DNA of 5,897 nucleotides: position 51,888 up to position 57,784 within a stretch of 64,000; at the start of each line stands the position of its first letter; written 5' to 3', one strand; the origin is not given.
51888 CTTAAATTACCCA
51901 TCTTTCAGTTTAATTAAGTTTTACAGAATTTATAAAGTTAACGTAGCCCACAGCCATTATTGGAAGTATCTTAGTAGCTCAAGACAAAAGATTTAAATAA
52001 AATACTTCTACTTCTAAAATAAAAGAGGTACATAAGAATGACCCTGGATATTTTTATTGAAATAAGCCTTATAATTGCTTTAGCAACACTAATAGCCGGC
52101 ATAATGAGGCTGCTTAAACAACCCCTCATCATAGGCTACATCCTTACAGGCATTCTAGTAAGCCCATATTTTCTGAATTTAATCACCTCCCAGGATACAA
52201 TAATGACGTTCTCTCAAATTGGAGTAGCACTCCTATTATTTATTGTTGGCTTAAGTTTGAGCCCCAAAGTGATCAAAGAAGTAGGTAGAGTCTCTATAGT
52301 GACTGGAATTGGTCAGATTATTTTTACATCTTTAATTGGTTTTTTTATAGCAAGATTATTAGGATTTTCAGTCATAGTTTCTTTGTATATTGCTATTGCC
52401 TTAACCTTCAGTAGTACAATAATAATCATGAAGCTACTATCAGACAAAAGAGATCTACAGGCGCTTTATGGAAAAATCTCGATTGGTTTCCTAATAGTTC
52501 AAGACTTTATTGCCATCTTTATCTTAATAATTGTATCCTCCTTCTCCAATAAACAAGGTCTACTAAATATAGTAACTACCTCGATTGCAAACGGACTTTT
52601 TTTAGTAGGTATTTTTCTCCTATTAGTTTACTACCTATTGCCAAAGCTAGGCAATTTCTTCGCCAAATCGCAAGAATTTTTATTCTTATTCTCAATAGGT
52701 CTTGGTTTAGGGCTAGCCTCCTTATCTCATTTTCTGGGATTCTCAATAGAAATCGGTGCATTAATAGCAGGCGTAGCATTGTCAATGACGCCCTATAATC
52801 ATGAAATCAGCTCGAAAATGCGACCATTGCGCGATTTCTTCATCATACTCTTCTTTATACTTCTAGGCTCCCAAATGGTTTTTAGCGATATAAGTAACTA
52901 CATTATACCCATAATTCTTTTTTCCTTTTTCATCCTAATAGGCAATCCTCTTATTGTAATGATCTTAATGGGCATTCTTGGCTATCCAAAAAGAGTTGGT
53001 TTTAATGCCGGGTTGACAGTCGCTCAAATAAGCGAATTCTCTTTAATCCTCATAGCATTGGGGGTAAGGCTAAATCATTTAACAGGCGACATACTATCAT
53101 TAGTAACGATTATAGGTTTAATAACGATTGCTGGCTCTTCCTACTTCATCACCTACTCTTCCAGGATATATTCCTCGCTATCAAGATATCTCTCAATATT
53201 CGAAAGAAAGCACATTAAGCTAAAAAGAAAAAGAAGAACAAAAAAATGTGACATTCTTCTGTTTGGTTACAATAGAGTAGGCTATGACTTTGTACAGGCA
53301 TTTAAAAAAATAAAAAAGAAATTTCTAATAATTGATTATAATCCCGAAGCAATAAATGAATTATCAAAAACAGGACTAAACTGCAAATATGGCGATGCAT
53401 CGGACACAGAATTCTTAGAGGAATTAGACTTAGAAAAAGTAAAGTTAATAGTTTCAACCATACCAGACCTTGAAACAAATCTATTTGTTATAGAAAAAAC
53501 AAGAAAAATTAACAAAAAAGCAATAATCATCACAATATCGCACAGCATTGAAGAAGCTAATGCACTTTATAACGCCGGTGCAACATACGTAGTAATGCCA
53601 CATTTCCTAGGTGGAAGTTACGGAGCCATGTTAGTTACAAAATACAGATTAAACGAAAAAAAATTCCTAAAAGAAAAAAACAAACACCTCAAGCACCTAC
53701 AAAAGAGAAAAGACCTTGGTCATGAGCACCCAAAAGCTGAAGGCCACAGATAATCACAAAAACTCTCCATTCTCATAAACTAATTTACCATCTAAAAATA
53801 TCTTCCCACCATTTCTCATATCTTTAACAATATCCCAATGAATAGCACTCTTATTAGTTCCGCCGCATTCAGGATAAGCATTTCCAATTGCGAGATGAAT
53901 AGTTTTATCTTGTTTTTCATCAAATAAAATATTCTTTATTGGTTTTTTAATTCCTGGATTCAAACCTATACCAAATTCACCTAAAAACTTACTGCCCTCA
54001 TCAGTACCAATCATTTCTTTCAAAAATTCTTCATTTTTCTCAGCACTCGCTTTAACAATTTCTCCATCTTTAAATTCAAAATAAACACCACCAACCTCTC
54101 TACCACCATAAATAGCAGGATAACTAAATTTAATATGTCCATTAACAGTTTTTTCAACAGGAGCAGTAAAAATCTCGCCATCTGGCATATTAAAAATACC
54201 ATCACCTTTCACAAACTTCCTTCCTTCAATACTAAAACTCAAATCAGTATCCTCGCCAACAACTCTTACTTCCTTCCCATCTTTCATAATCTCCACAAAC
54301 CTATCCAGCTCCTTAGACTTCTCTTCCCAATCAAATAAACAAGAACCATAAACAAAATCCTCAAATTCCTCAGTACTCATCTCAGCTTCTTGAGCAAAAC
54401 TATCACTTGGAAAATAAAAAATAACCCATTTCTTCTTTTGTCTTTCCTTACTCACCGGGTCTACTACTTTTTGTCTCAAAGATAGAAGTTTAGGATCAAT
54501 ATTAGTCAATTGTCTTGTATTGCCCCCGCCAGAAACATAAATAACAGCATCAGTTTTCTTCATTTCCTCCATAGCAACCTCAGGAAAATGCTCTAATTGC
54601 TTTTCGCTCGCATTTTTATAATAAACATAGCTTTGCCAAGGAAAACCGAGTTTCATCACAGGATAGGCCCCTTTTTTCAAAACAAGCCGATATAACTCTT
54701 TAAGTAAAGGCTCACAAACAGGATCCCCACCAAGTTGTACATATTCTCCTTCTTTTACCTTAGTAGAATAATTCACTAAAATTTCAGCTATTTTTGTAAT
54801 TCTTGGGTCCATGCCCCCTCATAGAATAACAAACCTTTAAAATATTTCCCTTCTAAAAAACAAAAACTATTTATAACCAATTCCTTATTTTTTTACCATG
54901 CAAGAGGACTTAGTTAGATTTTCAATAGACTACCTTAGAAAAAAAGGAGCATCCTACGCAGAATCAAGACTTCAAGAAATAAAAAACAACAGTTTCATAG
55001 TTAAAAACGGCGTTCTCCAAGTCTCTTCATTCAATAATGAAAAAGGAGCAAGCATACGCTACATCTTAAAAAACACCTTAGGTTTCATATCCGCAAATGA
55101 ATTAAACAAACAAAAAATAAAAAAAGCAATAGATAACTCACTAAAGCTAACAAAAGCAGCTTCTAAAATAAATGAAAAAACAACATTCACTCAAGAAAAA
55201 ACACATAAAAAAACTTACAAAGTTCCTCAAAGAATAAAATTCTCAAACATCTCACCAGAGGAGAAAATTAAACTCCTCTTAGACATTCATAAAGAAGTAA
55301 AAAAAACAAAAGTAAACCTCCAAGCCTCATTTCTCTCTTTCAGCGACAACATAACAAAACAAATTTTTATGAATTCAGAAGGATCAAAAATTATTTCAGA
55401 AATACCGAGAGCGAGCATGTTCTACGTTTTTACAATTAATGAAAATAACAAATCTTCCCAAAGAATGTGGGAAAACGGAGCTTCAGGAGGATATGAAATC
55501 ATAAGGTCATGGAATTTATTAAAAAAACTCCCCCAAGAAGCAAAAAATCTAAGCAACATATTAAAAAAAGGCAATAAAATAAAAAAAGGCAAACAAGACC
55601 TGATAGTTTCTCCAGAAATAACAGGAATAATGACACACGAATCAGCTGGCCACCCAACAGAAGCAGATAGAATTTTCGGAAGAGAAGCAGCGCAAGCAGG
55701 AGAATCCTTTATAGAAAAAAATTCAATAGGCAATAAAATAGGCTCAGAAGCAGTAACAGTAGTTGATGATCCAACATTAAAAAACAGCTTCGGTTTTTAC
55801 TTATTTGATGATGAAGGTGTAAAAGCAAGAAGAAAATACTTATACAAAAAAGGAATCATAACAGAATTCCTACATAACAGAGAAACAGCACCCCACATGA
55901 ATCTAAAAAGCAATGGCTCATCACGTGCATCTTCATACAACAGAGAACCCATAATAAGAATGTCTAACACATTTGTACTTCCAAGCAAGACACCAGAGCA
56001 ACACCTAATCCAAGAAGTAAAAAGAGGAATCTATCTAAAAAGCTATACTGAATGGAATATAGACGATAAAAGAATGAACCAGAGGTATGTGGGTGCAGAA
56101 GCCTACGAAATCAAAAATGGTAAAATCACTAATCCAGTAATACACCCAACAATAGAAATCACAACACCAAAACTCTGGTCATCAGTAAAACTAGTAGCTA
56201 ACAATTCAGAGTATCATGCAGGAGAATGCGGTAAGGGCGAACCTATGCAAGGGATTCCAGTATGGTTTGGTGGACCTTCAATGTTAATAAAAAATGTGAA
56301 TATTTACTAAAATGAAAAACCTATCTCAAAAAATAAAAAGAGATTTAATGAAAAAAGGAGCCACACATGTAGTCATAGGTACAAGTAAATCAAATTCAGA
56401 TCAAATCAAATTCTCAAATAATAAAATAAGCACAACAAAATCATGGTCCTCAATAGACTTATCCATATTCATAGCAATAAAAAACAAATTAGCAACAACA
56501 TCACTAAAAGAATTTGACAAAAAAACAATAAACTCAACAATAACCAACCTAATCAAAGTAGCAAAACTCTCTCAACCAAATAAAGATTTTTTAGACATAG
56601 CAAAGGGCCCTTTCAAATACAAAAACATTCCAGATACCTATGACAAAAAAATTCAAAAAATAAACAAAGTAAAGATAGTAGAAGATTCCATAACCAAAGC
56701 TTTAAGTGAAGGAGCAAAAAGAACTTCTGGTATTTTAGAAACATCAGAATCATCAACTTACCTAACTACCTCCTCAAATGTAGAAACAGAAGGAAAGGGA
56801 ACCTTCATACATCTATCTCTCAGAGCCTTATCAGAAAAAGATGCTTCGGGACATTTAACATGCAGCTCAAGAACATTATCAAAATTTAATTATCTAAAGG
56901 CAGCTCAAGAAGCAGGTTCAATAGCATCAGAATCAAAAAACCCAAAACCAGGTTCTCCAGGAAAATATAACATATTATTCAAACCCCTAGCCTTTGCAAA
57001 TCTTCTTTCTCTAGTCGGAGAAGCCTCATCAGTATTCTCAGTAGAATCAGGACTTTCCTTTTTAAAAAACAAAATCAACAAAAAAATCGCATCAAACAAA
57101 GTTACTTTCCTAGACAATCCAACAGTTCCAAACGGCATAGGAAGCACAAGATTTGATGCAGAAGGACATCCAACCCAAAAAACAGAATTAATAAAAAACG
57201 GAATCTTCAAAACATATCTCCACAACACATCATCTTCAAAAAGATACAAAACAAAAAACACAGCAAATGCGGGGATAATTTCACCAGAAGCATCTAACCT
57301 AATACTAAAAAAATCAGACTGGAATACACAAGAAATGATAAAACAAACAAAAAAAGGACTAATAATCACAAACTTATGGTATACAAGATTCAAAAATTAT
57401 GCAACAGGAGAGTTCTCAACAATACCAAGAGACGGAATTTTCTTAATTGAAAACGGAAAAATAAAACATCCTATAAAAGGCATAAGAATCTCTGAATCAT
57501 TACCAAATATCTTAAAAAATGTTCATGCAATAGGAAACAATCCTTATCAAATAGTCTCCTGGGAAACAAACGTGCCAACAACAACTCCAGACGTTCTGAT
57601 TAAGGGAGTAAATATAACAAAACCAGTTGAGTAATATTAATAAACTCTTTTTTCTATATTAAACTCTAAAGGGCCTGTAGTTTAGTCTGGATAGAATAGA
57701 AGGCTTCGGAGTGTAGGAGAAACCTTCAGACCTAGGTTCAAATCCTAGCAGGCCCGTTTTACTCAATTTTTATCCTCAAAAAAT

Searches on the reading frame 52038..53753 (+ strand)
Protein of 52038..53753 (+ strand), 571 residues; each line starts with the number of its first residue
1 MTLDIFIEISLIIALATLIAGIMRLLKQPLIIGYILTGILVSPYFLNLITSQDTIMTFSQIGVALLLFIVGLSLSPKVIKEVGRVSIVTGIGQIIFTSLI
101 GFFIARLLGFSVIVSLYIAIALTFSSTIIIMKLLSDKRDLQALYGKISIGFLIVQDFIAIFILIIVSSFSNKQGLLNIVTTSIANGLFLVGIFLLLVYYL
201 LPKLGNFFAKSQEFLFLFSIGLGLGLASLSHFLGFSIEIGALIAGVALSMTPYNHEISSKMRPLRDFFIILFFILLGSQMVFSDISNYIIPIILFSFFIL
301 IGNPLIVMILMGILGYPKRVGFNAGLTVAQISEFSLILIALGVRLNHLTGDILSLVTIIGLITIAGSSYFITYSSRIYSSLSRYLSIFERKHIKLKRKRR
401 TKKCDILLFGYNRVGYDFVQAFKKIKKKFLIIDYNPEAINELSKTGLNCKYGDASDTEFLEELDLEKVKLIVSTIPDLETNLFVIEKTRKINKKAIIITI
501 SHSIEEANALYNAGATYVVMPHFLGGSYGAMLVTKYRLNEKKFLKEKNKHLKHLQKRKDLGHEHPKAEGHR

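Call 62: search_protein_families(library=pfam, proteins=[window:52038-53753:+], max_evalue=0.00001)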
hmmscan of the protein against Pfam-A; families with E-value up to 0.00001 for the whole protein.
window:52038-53753:+ (571 aa): 2 families
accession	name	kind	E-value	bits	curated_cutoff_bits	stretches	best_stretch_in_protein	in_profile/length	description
PF00999.27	Na_H_Exchanger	-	3.6e-53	181.2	26.2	1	15-366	2-366/375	Sodium/hydrogen exchanger, transmembrane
PF02254.24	TrkA_N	-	7.3e-25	88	23.8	1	406-521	1-116/116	TrkA-N domain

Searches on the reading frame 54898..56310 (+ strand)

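Call 62: search_protein_families(library=pfam, proteins=[window:54898-56310:+], max_evalue=0.00001)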
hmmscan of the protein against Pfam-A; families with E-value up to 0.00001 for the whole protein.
window:54898-56310:+ (470 aa): 3 families
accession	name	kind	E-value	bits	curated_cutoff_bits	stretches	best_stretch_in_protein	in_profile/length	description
PF19289.4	PmbA_TldD_3rd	-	4.4e-53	180.1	22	1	231-469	2-218/220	PmbA/TldA metallopeptidase C-terminal domain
PF19290.4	PmbA_TldD_2nd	-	2.8e-09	37.8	20.9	1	114-216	2-102/109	PmbA/TldA metallopeptidase central domain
PF01523.21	PmbA_TldD_1st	-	3.9e-09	36.9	20.9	1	21-83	1-63/65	PmbA/TldA metallopeptidase domain 1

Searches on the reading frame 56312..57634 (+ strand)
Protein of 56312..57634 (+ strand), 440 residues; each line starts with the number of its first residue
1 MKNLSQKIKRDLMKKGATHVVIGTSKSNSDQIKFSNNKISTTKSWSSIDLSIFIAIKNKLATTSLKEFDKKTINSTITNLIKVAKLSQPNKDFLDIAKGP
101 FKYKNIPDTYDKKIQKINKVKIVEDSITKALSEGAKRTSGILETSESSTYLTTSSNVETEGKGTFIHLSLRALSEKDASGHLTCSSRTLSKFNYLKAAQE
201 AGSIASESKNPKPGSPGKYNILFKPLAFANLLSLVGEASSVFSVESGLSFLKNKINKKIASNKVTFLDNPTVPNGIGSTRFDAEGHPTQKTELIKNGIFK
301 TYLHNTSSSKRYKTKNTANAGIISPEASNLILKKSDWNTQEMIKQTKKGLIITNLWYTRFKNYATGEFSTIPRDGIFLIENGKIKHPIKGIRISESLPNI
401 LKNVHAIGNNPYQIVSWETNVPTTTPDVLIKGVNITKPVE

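Call 62: search_protein_families(library=pfam, proteins=[window:56312-57634:+], max_evalue=0.00001)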
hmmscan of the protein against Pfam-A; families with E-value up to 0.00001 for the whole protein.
window:56312-57634:+ (440 aa): 1 family
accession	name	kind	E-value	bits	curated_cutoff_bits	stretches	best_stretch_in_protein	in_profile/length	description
PF19289.4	PmbA_TldD_3rd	-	1.1e-66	224.6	22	1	216-436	1-219/220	PmbA/TldA metallopeptidase C-terminal domain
